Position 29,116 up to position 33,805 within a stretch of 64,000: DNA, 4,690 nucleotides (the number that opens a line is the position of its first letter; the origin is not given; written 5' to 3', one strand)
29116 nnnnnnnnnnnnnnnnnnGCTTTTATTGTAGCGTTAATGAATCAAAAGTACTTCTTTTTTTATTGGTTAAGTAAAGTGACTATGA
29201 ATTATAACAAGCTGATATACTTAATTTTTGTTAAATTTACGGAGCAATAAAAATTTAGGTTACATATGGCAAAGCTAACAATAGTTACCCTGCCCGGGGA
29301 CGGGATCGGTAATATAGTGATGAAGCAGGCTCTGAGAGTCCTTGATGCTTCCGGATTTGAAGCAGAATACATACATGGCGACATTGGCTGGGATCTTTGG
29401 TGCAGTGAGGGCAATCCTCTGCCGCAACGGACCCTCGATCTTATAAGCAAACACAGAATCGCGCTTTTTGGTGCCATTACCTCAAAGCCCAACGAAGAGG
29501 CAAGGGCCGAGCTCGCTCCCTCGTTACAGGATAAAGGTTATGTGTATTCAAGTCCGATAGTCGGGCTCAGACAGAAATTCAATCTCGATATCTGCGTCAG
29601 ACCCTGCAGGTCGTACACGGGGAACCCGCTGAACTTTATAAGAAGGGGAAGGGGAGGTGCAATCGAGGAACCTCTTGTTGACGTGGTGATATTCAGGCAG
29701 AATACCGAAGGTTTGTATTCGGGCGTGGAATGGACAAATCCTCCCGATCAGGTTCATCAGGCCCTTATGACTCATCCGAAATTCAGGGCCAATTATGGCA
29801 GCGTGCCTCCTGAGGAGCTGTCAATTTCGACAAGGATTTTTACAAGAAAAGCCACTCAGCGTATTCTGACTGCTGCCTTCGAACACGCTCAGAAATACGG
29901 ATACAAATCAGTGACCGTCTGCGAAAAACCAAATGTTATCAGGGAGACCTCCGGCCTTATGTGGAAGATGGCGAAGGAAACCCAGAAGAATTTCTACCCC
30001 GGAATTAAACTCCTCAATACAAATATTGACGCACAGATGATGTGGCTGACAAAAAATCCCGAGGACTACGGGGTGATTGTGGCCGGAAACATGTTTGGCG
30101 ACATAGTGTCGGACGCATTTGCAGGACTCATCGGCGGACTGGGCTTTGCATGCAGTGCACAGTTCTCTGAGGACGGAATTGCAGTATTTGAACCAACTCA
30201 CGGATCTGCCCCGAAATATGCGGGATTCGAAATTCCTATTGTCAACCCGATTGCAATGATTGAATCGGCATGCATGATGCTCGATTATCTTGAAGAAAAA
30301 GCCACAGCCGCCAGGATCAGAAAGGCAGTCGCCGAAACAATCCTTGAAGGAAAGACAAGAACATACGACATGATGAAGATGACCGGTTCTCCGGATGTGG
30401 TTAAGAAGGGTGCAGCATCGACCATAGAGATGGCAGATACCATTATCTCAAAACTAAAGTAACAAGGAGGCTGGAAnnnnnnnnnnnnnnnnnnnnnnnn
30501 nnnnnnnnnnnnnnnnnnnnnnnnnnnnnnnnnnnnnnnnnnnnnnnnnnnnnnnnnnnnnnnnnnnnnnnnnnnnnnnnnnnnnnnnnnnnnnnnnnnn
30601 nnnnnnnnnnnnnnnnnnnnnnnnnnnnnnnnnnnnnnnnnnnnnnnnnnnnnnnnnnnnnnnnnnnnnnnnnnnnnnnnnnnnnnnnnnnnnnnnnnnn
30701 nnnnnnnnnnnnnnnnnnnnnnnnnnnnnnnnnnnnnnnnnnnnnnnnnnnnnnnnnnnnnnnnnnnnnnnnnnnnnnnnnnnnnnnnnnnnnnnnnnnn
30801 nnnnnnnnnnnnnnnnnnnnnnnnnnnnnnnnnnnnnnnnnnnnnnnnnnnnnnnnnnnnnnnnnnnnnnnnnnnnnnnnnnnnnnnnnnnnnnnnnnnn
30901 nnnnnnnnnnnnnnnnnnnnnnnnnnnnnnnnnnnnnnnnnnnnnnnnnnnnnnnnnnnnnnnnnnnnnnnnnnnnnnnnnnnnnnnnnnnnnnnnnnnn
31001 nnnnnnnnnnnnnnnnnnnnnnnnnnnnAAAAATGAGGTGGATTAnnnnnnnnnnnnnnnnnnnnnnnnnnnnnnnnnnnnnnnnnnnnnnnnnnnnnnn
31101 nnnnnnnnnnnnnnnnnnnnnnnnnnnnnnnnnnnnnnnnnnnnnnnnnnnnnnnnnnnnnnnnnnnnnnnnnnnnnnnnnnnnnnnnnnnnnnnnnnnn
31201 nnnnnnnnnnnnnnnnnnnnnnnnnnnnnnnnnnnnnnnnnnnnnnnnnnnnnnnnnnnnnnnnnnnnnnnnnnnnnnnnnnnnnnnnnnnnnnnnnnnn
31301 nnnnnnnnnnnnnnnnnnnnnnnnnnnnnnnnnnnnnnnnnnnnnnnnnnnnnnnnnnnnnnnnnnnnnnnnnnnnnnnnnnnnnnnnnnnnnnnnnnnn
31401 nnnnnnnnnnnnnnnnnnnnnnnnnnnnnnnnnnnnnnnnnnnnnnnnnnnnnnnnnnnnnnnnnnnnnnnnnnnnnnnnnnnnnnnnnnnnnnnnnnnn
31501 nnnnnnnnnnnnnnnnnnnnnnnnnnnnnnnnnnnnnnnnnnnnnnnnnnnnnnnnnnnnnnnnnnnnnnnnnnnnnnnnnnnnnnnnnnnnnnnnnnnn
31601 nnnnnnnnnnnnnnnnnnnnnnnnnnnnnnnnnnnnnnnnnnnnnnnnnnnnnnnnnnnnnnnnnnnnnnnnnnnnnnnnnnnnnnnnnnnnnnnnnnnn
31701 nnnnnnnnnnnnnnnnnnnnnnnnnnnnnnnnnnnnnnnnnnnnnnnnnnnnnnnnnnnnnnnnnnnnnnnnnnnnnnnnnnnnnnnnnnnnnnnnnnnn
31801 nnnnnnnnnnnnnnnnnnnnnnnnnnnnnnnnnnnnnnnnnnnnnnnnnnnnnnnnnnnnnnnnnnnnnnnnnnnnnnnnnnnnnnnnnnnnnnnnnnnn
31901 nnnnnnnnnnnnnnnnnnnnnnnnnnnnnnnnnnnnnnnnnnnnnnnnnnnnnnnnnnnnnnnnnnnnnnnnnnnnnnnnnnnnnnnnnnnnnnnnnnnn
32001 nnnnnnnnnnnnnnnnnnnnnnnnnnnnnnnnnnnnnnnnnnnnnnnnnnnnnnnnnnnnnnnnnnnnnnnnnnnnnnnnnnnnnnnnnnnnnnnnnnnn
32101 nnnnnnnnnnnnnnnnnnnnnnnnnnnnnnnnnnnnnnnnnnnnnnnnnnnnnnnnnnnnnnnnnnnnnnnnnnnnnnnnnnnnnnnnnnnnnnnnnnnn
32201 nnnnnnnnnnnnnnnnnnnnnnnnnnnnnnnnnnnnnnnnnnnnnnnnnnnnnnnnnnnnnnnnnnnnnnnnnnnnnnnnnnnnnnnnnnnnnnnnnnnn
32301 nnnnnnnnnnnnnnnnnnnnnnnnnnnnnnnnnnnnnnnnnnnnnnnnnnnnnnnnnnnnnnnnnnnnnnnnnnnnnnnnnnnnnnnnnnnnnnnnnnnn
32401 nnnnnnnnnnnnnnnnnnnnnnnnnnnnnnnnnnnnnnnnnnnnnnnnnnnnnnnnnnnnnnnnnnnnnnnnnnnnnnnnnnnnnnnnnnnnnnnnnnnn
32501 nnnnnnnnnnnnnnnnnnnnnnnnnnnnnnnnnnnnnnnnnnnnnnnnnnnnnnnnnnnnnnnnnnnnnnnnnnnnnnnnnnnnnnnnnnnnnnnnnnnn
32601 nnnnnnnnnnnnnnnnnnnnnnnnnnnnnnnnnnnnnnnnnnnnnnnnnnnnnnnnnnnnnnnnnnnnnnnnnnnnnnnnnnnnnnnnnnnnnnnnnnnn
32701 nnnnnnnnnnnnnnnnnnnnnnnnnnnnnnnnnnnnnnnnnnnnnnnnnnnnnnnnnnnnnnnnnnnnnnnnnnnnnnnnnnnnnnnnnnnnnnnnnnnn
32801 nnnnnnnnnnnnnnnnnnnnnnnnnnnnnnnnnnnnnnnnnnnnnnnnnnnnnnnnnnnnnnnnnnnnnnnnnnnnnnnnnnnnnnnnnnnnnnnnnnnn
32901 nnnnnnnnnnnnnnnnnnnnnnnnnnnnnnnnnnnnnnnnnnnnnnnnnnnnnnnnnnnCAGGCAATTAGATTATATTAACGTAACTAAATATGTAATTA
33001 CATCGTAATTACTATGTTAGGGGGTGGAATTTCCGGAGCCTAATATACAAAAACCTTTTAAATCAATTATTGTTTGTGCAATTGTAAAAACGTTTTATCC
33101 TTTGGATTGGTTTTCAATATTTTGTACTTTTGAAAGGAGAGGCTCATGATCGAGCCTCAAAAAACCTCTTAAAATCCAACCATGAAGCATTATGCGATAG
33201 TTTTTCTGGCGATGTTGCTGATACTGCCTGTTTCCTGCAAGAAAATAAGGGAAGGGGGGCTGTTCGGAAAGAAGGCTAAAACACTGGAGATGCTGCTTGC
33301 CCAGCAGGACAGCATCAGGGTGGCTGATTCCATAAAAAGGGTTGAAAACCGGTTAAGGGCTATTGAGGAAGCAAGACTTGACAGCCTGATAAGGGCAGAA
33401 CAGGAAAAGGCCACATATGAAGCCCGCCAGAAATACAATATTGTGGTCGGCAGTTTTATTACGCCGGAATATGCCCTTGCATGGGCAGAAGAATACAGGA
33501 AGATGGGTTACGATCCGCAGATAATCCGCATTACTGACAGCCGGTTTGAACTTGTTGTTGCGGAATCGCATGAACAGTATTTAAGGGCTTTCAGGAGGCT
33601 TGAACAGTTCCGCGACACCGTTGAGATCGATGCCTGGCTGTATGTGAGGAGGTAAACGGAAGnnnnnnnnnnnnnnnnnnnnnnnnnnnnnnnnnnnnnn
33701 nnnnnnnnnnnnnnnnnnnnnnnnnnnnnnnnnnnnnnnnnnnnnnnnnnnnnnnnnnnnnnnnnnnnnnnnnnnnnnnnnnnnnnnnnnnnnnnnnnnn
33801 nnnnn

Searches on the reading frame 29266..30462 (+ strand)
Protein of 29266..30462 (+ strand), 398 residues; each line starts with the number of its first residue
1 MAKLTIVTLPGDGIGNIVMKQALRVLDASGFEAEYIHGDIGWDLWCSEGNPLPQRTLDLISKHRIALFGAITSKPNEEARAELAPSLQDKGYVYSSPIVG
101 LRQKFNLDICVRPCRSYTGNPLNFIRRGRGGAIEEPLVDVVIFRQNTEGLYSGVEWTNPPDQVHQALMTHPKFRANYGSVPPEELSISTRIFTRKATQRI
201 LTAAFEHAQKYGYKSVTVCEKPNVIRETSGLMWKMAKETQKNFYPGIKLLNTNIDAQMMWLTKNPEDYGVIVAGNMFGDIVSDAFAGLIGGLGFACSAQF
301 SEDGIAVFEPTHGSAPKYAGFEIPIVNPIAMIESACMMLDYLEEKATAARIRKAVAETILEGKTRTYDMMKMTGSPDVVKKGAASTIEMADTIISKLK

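Call 49: search_protein_families(library=pfam, proteins=[window:29266-30462:+], max_evalue=1)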
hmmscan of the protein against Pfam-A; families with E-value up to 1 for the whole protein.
window:29266-30462:+ (398 aa): 2 families
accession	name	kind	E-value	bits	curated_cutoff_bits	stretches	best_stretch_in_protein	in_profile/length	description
PF00180.25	Iso_dh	-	1e-78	265.5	27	1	5-391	1-346/348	Isocitrate/isopropylmalate dehydrogenase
PF21392.3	COQ9_N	-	0.12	12.6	27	1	198-214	6-22/31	Ubiquinone biosynthesis protein COQ9, N-terminal domain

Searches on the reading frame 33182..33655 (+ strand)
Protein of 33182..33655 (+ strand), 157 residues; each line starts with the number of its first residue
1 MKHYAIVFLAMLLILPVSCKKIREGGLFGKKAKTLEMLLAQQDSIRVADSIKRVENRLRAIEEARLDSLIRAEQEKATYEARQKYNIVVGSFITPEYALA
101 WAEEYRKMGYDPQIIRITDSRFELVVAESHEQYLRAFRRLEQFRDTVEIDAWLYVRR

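Call 49: search_protein_families(library=pfam, proteins=[window:33182-33655:+], max_evalue=1)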
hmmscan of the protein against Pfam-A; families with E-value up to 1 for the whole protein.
window:33182-33655:+ (157 aa): 2 families
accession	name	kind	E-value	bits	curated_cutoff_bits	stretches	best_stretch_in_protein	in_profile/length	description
PF05036.18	SPOR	-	0.00038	21.2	21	2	76-116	35-76/76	SPOR domain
PF15284.11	PAGK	-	0.019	15.3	22.8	1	1-18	1-18/64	Phage-encoded virulence factor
